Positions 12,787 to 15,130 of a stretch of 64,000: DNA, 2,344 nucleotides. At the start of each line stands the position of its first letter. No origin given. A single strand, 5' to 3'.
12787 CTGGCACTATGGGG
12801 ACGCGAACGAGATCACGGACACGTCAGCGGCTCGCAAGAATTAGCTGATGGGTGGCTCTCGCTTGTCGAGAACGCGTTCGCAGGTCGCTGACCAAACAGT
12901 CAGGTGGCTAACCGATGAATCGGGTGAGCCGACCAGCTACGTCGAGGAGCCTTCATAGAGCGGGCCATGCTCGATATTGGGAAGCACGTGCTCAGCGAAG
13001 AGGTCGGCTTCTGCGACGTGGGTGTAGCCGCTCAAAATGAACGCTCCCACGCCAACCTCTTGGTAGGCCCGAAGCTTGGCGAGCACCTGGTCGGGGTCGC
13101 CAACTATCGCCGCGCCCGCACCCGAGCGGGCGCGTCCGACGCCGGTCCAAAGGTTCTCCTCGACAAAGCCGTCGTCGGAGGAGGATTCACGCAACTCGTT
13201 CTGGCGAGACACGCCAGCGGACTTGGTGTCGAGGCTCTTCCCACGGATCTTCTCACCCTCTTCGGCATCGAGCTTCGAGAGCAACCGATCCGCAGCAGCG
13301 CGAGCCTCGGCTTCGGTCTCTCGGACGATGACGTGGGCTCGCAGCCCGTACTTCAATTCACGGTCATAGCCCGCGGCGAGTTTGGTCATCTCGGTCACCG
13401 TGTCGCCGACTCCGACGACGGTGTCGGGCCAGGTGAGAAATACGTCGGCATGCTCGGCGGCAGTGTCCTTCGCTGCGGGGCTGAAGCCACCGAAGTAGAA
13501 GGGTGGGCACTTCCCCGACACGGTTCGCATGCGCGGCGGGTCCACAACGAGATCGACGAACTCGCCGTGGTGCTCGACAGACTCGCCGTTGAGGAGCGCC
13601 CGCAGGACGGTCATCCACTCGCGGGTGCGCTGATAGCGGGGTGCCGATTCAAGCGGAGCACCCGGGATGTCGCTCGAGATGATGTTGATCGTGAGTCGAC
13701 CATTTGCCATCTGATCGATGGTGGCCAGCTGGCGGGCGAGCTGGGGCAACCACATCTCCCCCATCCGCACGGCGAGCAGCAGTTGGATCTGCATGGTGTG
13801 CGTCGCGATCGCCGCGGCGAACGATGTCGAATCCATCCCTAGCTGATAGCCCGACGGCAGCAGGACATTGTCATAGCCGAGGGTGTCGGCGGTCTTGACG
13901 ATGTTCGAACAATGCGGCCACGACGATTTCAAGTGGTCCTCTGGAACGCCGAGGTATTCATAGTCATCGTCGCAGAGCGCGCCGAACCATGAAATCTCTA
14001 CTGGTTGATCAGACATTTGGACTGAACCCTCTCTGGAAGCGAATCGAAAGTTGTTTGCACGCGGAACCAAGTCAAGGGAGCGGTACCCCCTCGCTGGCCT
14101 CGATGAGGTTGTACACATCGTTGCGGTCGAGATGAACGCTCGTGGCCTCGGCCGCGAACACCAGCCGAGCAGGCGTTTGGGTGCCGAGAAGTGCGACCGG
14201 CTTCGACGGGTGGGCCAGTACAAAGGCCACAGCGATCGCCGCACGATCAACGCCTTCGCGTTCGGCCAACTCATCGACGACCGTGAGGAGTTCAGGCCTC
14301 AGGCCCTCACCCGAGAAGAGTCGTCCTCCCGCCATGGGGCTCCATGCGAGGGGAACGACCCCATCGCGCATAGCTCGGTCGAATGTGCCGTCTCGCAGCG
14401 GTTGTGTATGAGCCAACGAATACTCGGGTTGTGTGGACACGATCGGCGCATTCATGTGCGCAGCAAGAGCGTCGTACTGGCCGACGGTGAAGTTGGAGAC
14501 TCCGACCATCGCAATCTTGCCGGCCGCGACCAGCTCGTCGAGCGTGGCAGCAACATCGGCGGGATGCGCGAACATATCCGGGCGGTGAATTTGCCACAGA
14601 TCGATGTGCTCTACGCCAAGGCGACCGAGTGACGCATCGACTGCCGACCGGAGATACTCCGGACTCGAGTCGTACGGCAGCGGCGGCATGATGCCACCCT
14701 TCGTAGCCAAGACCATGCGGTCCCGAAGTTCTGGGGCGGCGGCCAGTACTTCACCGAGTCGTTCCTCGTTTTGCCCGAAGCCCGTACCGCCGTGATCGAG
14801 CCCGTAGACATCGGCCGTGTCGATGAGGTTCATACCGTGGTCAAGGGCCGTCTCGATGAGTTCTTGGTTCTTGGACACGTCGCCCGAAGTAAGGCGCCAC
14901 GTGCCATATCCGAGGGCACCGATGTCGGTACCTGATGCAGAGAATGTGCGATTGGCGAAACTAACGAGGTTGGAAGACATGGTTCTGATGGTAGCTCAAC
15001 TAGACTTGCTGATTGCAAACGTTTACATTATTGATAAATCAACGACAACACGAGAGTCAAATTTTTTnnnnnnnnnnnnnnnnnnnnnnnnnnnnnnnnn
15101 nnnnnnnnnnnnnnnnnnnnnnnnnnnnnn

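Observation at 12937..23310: Candidate actinobacterial sulfosugar-desulfonation regulon (AKR + SsuD-type monooxygenase + Gfo/Idh/MocA + sugar ABC importer + LacI)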

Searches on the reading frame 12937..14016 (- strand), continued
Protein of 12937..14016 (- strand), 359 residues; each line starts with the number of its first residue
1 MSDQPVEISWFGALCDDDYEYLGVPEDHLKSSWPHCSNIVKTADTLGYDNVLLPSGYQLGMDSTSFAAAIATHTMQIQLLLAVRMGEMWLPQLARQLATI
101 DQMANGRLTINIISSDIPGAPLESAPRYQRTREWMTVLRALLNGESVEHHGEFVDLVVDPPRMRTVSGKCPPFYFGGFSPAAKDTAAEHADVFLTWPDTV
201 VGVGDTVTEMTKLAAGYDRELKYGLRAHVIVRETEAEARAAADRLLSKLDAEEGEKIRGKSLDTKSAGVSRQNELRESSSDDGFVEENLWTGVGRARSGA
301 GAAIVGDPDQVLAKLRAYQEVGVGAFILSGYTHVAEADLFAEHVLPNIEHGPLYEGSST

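Call 43: search_solved_structures(query=window:12937-14016:-, max_evalue=1e-50, show_alignments=5)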
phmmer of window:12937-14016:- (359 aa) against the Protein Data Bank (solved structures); distinct sequences matched with E-value up to 1e-50: 5.
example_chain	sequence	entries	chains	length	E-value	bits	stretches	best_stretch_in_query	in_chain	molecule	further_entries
7olf_A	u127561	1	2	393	3.5e-103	348.5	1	6-349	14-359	Methanesulfonate sulfonatase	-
7oh2_A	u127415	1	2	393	7.3e-103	347.5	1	6-349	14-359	Alkanesulfonate monooxygenase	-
7jv3_A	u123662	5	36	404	1.6e-63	218.1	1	7-348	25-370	Alkanesulfonate monooxygenase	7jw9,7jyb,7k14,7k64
1nqk_A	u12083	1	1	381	2.6e-57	197.7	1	9-347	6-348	Alkanesulfonate monooxygenase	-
1m41_A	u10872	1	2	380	2.9e-57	197.5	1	9-347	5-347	FMNH2-dependent alkanesulfonate monooxygenase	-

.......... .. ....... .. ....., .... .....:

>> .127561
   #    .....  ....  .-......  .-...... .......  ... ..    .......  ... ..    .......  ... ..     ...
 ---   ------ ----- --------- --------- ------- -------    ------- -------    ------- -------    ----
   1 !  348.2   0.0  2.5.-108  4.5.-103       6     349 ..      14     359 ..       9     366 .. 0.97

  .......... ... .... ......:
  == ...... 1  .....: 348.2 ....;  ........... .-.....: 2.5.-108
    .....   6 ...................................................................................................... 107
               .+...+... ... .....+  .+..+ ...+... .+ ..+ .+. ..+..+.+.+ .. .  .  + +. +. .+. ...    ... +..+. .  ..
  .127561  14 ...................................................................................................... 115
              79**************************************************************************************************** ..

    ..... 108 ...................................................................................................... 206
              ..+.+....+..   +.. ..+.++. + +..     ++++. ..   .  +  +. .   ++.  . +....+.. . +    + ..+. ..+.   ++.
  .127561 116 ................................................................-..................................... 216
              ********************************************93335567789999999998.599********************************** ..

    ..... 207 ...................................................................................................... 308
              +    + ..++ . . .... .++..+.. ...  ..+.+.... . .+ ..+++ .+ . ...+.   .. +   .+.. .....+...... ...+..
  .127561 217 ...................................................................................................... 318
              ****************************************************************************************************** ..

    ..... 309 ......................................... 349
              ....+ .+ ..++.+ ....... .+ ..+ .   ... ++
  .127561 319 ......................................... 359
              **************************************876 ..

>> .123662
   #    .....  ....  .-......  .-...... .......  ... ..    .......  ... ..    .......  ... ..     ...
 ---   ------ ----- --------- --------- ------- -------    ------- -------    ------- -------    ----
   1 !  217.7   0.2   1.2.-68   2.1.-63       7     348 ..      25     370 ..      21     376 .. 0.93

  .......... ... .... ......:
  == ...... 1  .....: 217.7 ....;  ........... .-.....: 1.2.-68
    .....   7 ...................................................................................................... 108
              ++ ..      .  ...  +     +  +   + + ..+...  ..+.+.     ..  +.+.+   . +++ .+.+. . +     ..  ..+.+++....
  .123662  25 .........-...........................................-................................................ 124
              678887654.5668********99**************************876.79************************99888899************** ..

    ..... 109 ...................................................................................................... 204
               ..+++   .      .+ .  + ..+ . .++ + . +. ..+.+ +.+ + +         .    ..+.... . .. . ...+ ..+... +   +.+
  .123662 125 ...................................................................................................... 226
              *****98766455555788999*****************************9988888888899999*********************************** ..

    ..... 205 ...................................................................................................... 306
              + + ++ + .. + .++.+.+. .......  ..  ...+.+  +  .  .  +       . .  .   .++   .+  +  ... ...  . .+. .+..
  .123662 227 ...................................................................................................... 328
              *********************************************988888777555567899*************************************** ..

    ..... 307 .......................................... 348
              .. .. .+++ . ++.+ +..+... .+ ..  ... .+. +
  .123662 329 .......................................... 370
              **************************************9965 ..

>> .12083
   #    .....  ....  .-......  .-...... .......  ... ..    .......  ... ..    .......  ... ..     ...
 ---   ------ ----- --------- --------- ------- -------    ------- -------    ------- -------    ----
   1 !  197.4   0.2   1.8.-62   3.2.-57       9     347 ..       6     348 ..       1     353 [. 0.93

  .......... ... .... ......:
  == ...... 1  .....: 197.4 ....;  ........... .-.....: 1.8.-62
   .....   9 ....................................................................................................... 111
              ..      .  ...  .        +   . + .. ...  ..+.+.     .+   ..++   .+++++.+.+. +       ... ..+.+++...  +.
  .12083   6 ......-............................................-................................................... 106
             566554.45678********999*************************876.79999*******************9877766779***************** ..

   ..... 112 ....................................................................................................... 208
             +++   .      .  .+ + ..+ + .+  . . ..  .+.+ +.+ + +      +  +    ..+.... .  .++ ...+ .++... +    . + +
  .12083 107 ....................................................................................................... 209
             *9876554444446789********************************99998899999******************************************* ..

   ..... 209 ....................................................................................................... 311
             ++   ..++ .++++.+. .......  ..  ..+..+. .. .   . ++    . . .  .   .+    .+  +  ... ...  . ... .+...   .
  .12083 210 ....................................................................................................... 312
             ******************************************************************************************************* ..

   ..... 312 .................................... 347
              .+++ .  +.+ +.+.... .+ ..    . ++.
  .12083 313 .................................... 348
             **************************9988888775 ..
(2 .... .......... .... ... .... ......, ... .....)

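Call 49: search_protein_families(library=pfam, proteins=[L051:5843-7111:-, L076:13023-14654:-, L052:12385-13095:+, L007:10828-12420:+, L025:7557-8888:-, L008:6791-7753:+], max_evalue=0.00001)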
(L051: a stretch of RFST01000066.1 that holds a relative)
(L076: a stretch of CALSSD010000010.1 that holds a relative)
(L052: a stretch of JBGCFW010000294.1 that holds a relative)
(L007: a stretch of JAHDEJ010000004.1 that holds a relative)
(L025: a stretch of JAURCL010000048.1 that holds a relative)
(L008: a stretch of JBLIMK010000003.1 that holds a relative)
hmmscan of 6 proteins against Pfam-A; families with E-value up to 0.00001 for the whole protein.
L051:5843-7111:- (422 aa): 3 families
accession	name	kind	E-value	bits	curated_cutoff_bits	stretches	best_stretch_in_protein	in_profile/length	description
PF00005.33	ABC_tran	-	5.4e-31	108.5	25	1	54-194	3-136/137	ABC transporter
PF17912.7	OB_MalK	-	8.1e-14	52.7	27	1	268-325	1-53/53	MalK OB fold domain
PF17850.7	CysA_C_terminal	-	2.3e-07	31.7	29.7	1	273-326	1-42/43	CysA C-terminal regulatory domain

L076:13023-14654:- (543 aa): 2 families
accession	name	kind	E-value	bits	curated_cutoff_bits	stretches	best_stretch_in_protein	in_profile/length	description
PF00128.31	Alpha-amylase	-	4.9e-108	362.7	22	1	31-467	2-441/446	Alpha amylase, catalytic domain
PF11941.14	DUF3459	-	2.3e-06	28.3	22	1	456-529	2-79/90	Domain of unknown function (DUF3459)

L052:12385-13095:+ (236 aa): 0 families

L007:10828-12420:+ (530 aa): 1 family
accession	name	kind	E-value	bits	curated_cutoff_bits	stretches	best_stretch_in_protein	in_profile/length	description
PF00232.24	Glyco_hydro_1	-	1.4e-148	495.5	22.6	1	96-525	4-450/453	Glycosyl hydrolase family 1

L025:7557-8888:- (443 aa): 3 families
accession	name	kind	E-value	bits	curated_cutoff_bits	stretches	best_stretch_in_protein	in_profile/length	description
PF07690.21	MFS_1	-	4.7e-46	157.7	33.4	2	63-307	3-261/347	Major Facilitator Superfamily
PF06779.20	MFS_4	-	4e-13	49.9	26.3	1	102-403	43-345/364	Uncharacterised MFS-type transporter YbfB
PF00083.30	Sugar_tr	-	2.1e-07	30.6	22.3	1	100-232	55-192/452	Sugar (and other) transporter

L008:6791-7753:+ (320 aa): 1 family
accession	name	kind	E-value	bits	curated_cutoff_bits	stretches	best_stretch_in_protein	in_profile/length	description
PF00291.31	PALP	-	7e-61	206.6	35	1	29-315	5-295/295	Pyridoxal-phosphate dependent enzyme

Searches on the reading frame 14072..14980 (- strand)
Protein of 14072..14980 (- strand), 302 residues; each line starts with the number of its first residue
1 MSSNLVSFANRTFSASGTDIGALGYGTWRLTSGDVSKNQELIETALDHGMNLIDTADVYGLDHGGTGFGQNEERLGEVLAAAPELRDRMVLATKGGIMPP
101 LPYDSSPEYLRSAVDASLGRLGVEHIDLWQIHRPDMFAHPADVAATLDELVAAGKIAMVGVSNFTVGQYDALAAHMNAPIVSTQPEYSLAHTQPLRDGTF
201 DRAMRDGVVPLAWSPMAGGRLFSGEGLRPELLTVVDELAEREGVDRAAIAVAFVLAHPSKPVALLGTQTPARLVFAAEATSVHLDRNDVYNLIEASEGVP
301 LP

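Call 3: search_protein_families(library=pfam, proteins=[window:14072-14980:-])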
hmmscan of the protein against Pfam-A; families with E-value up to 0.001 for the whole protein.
window:14072-14980:- (302 aa): 1 family
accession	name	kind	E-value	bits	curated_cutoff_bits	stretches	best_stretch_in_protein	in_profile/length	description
PF00248.27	Aldo_ket_red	-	8.4e-54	183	24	1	23-292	2-286/291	Aldo/keto reductase family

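Call 4: search_protein_families(library=ncbifam, proteins=[window:14072-14980:-])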
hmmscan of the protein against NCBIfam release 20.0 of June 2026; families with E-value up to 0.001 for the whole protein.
window:14072-14980:- (302 aa): 7 families
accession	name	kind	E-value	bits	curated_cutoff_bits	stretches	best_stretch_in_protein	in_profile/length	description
NF007388.0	PRK09912.1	subfamily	2.5e-19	69.4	448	1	11-221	16-230/346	L-glyceraldehyde 3-phosphate reductase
NF007912.0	PRK10625.1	equivalog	8e-19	68.2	415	1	16-222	9-242/346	NADP(H)-dependent aldo-keto reductase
NF049922.1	MethglyxlRedYdjG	equivalog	2.4e-17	63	550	1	15-221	8-225/326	NADH-dependent methylglyoxal reductase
TIGR01293.1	Kv_beta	subfamily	1.5e-13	50.5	365.4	1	11-217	4-211/319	voltage-dependent potassium channel subunit beta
NF007695.0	PRK10376.1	subfamily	1.9e-13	50.2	280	1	10-292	7-283/290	oxidoreductase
NF008598.0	PRK11565.1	equivalog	3e-12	46.2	425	1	17-296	12-261/275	2,5-didehydrogluconate reductase DkgA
NF008377.0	PRK11172.1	equivalog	2.8e-11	43.1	327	1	20-188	3-156/267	2,5-didehydrogluconate reductase DkgB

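Call 6: search_solved_structures(query=window:14072-14980:-, max_evalue=0.00001)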
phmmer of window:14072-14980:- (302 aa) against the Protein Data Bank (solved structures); distinct sequences matched with E-value up to 0.00001: 129 (the best 60 are shown).
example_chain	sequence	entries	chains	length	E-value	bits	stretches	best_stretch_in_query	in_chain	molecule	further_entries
7bby_A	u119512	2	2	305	1.5e-43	152.6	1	19-293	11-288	Aryl-alcohol dehydrogenase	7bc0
7bbz_A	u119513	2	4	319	1.6e-43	152.5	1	18-293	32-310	Aryl-alcohol dehydrogenase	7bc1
4r9o_A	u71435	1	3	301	1.7e-35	126.2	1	12-302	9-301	Putative aldo/keto reductase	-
1og6_A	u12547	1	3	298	2.1e-35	125.9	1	12-302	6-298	HYPOTHETICAL OXIDOREDUCTASE YDHF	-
1ur3_M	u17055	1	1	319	2.2e-35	125.8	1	12-302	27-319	HYPOTHETICAL OXIDOREDUCTASE YDHF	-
7twz_A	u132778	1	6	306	1.5e-32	116.5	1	16-301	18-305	Putative oxidoreductase, NAD(P)-linked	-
8xr2_A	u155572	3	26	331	8.5e-27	97.6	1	22-222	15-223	Aldo/keto reductase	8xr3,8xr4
8jwk_A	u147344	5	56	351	9.7e-27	97.4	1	21-222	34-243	Aldo/keto reductase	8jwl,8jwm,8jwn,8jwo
7utf_A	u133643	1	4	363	4.9e-26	95.1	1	11-241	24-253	Putative oxidoreductase, aryl-alcohol dehydrogenase like protein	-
1pz1_A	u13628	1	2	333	1.3e-24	90.5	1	15-220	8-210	General stress protein 69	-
8hwn_B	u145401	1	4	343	8.3e-24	87.8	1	15-222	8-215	DepB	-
9wk1_D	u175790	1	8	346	3e-23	86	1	16-221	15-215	DON 3-epimerase chain D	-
5t79_A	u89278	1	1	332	3.8e-23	85.7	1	11-222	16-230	Aldo-keto Reductase, OXIDOREDUCTASE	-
3erp_A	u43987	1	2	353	4.9e-23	85.3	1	11-222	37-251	Putative oxidoreductase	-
1pyf_A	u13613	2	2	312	5.2e-22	81.9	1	37-219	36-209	IolS protein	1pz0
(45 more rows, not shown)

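Call 37: search_solved_structures(query=window:14072-14980:-, max_evalue=1e-30, show_alignments=3)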
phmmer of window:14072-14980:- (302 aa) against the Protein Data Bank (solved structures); distinct sequences matched with E-value up to 1e-30: 6.
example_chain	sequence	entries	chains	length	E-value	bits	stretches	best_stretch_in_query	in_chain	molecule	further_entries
7bby_A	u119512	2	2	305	1.5e-43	152.6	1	19-293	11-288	Aryl-alcohol dehydrogenase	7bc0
7bbz_A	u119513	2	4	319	1.6e-43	152.5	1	18-293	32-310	Aryl-alcohol dehydrogenase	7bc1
4r9o_A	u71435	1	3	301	1.7e-35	126.2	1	12-302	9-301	Putative aldo/keto reductase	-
1og6_A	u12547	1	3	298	2.1e-35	125.9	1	12-302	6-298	HYPOTHETICAL OXIDOREDUCTASE YDHF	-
1ur3_M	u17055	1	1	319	2.2e-35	125.8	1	12-302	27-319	HYPOTHETICAL OXIDOREDUCTASE YDHF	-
7twz_A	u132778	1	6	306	1.5e-32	116.5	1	16-301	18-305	Putative oxidoreductase, NAD(P)-linked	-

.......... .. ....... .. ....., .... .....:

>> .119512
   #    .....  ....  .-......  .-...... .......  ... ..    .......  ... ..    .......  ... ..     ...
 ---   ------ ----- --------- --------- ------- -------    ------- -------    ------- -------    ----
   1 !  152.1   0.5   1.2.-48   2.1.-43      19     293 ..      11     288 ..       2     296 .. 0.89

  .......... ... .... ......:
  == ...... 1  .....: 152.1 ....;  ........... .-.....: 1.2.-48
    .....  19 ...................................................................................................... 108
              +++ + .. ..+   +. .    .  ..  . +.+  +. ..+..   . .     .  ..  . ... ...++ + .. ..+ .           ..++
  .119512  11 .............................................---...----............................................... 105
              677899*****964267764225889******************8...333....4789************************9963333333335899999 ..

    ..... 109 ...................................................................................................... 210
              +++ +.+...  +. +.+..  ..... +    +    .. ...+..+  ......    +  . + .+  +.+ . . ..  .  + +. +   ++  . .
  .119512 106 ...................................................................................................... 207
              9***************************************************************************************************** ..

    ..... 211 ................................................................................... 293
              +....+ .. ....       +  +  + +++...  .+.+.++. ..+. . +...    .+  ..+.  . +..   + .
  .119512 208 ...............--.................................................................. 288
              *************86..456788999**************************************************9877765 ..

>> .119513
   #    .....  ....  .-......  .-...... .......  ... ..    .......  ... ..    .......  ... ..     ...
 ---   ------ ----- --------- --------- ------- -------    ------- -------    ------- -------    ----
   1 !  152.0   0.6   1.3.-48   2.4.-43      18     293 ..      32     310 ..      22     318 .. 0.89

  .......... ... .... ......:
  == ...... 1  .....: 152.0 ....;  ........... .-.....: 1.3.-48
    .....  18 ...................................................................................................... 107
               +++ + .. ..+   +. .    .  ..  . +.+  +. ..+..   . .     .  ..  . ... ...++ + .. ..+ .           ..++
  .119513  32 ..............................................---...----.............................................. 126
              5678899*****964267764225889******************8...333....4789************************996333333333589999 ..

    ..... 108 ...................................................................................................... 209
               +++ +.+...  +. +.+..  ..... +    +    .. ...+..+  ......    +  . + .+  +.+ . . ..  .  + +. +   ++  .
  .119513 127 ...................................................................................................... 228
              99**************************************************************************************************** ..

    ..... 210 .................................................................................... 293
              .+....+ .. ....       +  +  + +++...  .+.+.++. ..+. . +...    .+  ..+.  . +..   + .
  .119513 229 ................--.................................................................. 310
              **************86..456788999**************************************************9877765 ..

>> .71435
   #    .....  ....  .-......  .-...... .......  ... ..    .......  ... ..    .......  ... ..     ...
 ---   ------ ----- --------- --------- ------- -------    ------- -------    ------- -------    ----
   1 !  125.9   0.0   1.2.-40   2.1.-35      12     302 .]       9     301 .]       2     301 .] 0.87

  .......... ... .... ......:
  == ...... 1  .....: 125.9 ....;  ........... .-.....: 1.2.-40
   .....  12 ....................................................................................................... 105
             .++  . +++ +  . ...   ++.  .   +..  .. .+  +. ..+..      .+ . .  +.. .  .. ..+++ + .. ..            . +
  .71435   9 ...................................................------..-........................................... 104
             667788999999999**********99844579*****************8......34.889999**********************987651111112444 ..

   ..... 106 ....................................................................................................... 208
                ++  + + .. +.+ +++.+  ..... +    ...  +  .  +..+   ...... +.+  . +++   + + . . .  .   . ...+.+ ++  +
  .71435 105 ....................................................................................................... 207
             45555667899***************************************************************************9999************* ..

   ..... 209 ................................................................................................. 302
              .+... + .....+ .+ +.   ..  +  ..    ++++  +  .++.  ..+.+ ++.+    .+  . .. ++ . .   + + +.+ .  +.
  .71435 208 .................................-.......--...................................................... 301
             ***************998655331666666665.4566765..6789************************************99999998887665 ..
